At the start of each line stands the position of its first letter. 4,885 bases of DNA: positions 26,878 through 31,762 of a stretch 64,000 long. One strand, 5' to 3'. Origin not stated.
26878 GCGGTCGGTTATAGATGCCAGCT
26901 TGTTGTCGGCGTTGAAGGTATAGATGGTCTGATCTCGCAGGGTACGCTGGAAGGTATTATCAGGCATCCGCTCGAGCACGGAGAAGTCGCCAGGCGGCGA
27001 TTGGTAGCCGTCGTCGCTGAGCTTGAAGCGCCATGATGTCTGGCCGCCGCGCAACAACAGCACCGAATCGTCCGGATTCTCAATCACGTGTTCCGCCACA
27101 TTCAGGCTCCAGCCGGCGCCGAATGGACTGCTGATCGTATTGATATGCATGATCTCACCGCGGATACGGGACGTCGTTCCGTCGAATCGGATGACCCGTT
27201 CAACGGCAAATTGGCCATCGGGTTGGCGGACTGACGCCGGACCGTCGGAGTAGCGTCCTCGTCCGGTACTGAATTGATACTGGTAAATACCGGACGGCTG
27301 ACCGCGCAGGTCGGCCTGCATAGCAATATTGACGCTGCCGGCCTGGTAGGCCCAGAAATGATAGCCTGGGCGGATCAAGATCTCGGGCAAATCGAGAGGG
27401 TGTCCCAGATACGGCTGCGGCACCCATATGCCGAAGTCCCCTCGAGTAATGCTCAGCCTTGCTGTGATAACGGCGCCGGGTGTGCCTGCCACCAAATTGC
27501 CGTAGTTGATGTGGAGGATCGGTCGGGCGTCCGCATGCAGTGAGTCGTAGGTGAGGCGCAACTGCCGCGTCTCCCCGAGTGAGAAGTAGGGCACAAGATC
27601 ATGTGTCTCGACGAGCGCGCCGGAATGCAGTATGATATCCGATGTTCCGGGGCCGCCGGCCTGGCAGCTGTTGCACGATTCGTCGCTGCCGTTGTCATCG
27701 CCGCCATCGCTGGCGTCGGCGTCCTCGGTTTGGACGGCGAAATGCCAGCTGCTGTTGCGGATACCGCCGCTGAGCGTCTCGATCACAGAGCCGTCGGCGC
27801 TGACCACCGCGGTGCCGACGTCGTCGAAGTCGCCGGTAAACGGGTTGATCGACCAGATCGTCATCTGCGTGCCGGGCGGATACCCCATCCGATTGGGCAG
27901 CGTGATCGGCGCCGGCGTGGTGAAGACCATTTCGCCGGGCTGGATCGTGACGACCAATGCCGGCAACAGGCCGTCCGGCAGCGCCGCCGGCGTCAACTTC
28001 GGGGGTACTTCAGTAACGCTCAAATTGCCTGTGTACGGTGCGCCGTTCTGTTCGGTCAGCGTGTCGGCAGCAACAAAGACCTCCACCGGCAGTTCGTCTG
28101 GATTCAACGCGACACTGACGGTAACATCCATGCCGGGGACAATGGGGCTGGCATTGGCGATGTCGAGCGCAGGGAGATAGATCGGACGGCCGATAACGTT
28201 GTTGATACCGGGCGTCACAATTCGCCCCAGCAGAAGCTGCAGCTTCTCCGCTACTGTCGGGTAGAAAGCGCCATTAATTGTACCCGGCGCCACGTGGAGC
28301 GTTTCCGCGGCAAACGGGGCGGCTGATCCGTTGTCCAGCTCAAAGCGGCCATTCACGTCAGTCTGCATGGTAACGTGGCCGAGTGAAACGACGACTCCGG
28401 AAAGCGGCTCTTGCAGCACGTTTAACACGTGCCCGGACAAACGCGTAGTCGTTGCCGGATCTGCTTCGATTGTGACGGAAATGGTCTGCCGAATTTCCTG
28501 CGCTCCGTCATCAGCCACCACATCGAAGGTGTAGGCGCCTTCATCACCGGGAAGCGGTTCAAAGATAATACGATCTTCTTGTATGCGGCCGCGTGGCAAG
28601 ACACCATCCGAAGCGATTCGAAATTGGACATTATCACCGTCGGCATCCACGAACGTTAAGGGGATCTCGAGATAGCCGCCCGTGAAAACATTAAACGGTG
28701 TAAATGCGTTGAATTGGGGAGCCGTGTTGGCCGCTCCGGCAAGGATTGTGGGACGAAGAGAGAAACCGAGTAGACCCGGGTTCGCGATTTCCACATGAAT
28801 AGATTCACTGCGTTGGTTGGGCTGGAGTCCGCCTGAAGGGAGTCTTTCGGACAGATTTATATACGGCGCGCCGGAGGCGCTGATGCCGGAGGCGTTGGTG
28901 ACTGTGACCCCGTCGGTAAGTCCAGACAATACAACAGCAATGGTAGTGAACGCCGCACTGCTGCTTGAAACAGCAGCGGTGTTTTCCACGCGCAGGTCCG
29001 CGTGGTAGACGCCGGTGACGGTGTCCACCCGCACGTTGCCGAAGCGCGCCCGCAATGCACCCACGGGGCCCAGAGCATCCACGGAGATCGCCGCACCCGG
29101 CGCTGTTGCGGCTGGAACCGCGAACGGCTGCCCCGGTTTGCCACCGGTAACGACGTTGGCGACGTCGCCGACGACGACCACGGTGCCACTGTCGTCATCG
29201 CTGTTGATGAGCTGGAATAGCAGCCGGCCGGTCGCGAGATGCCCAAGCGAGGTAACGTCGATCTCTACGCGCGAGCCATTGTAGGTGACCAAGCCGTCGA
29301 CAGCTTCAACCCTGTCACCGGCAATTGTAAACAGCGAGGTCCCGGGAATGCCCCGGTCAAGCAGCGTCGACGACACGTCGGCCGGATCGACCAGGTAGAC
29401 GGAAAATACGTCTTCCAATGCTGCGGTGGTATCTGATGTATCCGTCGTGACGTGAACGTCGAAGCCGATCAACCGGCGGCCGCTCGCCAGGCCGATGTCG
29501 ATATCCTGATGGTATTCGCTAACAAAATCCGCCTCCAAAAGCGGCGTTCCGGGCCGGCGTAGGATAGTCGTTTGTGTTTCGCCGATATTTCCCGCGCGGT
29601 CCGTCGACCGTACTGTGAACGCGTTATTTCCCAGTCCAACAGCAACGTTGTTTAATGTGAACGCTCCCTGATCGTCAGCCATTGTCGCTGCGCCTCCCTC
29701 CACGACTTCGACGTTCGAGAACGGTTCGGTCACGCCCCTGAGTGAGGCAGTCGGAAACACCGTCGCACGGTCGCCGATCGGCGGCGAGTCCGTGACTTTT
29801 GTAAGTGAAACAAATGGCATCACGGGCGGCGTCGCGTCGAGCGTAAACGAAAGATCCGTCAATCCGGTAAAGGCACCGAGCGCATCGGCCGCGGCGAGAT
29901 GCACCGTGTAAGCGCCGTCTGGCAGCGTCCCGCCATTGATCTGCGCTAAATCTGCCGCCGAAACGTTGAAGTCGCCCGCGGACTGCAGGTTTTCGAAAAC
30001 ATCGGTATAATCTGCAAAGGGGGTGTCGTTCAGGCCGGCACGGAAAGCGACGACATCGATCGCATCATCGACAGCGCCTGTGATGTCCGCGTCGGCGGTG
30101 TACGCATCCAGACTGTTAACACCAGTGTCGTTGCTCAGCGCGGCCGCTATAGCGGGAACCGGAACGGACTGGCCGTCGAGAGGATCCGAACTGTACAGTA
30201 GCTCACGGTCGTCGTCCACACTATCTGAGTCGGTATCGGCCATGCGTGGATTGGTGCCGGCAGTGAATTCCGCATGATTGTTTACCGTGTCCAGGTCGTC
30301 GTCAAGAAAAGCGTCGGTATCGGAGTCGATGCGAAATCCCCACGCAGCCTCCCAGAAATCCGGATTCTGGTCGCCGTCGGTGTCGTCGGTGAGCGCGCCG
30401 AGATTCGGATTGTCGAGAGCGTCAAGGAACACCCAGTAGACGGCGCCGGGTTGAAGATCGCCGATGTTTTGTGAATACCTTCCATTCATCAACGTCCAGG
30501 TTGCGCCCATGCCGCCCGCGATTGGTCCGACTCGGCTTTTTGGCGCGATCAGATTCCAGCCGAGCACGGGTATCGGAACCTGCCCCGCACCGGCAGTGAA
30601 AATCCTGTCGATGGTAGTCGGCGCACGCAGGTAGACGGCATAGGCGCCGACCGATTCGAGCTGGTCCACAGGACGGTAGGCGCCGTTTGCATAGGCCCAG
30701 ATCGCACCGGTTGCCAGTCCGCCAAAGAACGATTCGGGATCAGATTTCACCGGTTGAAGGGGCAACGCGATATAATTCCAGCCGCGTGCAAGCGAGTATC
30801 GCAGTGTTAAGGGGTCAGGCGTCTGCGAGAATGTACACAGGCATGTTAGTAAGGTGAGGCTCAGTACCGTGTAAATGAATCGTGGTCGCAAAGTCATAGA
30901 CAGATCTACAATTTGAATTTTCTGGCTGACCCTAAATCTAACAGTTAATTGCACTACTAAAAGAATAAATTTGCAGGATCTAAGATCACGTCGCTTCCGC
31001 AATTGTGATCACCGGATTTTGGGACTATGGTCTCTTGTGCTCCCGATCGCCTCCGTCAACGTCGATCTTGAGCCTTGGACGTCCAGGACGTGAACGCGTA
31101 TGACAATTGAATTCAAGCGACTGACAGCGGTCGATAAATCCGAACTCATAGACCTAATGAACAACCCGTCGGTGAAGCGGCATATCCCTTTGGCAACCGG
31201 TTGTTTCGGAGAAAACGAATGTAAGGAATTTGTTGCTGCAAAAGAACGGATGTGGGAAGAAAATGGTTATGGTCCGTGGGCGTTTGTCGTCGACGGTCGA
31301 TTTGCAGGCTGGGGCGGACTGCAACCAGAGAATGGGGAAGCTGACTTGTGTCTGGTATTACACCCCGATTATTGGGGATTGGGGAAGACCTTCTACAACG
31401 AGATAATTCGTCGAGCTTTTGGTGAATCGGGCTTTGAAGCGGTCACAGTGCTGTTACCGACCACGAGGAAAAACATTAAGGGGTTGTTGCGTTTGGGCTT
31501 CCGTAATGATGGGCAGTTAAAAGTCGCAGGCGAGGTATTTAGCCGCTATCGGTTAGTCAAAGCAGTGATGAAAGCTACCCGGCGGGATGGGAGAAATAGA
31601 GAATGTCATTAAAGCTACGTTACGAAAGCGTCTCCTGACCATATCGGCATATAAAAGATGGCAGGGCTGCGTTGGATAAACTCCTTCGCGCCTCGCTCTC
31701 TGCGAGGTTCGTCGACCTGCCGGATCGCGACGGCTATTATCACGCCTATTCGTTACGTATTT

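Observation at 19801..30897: An 11-kb gene for a secreted RHS/YD-repeat protein with an unrecognisable C-terminal domain and no adjacent immunity gene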

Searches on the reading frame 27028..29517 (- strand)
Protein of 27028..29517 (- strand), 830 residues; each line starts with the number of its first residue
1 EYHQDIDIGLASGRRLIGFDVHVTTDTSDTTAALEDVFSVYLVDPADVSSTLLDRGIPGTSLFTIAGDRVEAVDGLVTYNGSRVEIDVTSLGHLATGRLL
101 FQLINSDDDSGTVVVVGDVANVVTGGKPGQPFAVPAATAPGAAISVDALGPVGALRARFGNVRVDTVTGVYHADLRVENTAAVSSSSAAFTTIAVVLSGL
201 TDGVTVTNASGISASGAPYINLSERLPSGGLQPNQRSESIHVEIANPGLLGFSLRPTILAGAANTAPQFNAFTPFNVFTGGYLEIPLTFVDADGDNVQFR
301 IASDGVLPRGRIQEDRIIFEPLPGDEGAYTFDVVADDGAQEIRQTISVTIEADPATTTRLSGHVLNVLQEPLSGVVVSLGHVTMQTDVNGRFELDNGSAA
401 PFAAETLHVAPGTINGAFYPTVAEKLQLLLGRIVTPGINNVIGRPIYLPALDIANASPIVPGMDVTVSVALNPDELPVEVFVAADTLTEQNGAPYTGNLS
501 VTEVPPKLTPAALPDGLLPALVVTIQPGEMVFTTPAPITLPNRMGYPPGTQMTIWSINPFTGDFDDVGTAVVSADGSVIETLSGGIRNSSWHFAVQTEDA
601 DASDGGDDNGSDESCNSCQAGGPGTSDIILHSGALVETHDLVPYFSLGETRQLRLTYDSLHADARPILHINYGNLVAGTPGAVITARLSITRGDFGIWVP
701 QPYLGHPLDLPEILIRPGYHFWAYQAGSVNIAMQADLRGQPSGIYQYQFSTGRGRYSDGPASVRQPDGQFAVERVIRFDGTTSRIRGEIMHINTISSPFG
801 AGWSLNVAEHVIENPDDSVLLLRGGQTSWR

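Call 66: find_homologous_proteins(query=window:27028-29517:-, max_evalue=0.00001)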
Query window:27028-29517:- (830 aa): 14 proteins with E <= 0.00001 among 8000 candidates.
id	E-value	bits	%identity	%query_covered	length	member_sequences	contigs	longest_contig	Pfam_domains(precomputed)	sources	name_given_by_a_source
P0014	2.8e-174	600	42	99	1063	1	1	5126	PF17963.8,PF00404.25,PF17892.8,PF05593.20,PF07595.18,PF05345.19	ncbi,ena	-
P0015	4.1e-165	569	41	99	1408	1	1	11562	PF17963.8,PF05593.20,PF13517.13,PF25023.2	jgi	jgi:YD repeat-containing protein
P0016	2.9e-163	563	42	96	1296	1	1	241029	PF17963.8,PF00404.25,PF05593.20,PF25023.2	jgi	jgi:YD repeat-containing protein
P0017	2.7e-156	540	45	80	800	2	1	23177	PF17963.8,PF05345.19,PF19077.7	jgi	-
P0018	1.3e-147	511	44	83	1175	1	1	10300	PF17963.8,PF17957.8,PF13946.12,PF09136.17,PF19077.7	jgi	jgi:hypothetical protein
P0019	3.1e-146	507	41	84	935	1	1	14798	PF17963.8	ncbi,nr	ncbi:MAG: hypothetical protein KDB23_03115, partial [Planctomycetales bacterium]|nr:hypothetical pro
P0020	4.1e-131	457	39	89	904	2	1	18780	PF05593.20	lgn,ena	-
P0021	3.9e-106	374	41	69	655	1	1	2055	PF13715.13,PF13620.13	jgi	-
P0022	1.4e-91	326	41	60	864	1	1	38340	PF13448.12,PF00801.27,PF17963.8,PF05345.19,PF19077.7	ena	-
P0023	9.8e-86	307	41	56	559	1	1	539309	PF17963.8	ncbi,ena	-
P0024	2.7e-76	275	42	47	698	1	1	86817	PF17963.8,PF13620.13,PF19077.7,PF17936.8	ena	-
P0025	1.3e-72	263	41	47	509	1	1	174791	PF13620.13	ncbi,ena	-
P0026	2.4e-58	216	37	46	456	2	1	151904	PF17963.8,PF17892.8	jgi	jgi:hypothetical protein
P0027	7.5e-8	49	30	30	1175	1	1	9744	PF02369.23,PF09136.17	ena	-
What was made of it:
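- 26170..29517 (-): Family-conserved module, aa 461-1576: unknown beta domains, Big_9 (724-809), TTR (818-900), ZU5-like sandwich (901-1056), Cys/Asp linker with CxxC (1057-1085), plug plus first YD block (1086-1576). Only 14 homologues in 5.8 billion clusters (call 66).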

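Call 67: find_encoding_contigs(protein=P0016, flank=10000, max_places=2)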
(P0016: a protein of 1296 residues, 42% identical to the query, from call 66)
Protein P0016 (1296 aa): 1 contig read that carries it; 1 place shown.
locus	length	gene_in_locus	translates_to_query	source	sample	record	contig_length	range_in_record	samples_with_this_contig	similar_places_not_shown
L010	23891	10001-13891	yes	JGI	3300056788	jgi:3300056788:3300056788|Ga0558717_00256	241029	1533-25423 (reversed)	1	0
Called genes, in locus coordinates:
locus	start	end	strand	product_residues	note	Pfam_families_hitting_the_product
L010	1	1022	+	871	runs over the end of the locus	PF12705:PDDEXK_1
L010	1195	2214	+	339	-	PF00487:FA_desaturase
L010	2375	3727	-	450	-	PF07394:DUF1501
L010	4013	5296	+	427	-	-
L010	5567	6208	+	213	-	PF04542:Sigma70_r2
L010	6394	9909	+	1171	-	PF00069:Pkinase, PF07714:PK_Tyr_Ser-Thr, PF23414:Beta-prop_EML_2, PF24807:WD40_CDC20-Fz, PF24814:WD40_Prp19, PF25175:Beta-prop_WDR5, PF23381:Beta-prop_IFT122_1st, PF24817:WD40_WDHD1_1st, +40 more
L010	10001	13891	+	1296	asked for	PF00404:Dockerin_1 (faint), PF17963:Big_9, PF05593:RHS_repeat (weak), PF25023:TEN_YD-shell (weak), PF05593:RHS_repeat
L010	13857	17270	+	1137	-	PF11354:DUF3156 (faint)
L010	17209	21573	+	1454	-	PF13517:FG-GAP_3, PF25023:TEN_YD-shell (weak), PF05593:RHS_repeat, PF25023:TEN_YD-shell, PF05593:RHS_repeat, PF25023:TEN_YD-shell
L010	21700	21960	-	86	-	-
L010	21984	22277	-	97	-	PF13817:DDE_Tnp_IS66_C (weak)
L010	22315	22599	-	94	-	-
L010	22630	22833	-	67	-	-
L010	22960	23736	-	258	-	-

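Call 68: find_encoding_contigs(protein=P0015, flank=10000, max_places=2)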
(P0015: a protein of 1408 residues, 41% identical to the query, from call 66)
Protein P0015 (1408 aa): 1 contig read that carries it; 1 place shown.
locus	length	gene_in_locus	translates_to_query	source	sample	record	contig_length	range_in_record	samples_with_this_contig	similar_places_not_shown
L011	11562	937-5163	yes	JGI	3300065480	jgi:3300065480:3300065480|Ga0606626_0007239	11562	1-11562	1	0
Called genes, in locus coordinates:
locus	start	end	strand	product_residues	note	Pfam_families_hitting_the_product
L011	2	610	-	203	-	?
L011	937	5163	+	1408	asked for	PF17963:Big_9, PF25023:TEN_YD-shell (faint), PF05593:RHS_repeat, PF13517:FG-GAP_3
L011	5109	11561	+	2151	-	?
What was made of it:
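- Homologues in L010 and L011 are called as two or three overlapping ORFs (calls 67, 68).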

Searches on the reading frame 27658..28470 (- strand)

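Call 16: search_protein_families(library=pfam, proteins=[window:27658-28470:-], max_evalue=1)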
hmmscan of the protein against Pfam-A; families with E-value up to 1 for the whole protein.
window:27658-28470:- (271 aa): 3 families
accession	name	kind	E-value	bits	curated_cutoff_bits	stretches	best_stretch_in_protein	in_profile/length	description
PF16371.11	MetallophosN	-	0.00016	22.2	35.6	1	19-53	6-40/77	N terminal of Calcineurin-like phosphoesterase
PF13620.12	CarboxypepD_reg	-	0.0098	16.7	32.3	1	11-47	2-44/82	Carboxypeptidase regulatory-like domain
PF13715.12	CarbopepD_reg_2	-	0.03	14.8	32.2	1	11-48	1-41/88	CarboxypepD_reg-like domain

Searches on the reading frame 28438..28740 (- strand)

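Call 16: search_protein_families(library=pfam, proteins=[window:28438-28740:-], max_evalue=1)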
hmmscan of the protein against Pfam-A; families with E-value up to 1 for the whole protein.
window:28438-28740:- (101 aa): 2 families
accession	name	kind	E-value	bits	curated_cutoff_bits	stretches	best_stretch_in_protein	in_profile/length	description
PF17963.7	Big_9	-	3.2e-05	25.2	23.6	1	5-90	1-89/89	Bacterial Ig domain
PF24107.1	DUF7382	-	0.051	13.9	27.4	1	17-39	13-35/65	Domain of unknown function (DUF7382)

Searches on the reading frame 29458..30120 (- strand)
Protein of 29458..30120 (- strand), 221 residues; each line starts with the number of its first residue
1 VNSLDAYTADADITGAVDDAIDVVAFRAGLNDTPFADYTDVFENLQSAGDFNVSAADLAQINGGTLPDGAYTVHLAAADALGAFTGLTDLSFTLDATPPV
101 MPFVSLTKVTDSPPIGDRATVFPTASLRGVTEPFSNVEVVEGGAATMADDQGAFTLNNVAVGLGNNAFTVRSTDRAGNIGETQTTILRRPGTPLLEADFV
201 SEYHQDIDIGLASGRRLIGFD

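Call 16: search_protein_families(library=pfam, proteins=[window:29458-30120:-], max_evalue=1)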
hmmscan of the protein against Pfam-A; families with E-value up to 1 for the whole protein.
window:29458-30120:- (221 aa): 4 families
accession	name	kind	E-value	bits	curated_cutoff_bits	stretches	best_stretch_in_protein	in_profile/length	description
PF19077.6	Big_13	-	2.4e-07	31.6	27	2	104-184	7-95/102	Bacterial Ig-like domain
PF17936.7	Big_6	-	0.00049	20.7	27.6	1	125-184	15-78/83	Bacterial Ig domain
PF09136.16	Glucodextran_B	-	0.0014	19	27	1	120-186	14-79/83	Glucodextranase, domain B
PF13750.12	Big_3_3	-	0.0032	17.6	27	1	65-115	11-62/157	Bacterial Ig-like domain (group 3)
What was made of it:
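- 29518..30822 (-): Lineage-specific N-terminal region, aa 26-460. It holds an Asp-rich DxDxD stretch (aa 170-235) and Big_13 (aa 363-443). Big_13 E 2.4e-7, above cutoff (call 16).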

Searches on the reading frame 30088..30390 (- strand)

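Call 16: search_protein_families(library=pfam, proteins=[window:30088-30390:-], max_evalue=1)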
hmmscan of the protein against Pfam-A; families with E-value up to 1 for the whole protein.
window:30088-30390:- (101 aa): 1 family
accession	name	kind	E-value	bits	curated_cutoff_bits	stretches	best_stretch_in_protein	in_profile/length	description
PF08600.16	NuBaID_C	-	0.24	11.9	20.2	1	17-59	32-75/103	NuBaID, C-terminal domain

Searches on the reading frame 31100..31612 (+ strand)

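Call 6: search_protein_families(library=pfam, proteins=[window:31100-31612:+], max_evalue=1)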
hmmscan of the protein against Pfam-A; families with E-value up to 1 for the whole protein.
window:31100-31612:+ (170 aa): 2 families
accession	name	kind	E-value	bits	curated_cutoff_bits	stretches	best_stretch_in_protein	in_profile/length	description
PF13302.13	Acetyltransf_3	-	1.9e-07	32.3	25.4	1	5-113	4-115/138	Acetyltransferase (GNAT) domain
PF00583.31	Acetyltransf_1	-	1.1e-05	26.1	20.7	1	35-134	11-116/116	Acetyltransferase (GNAT) family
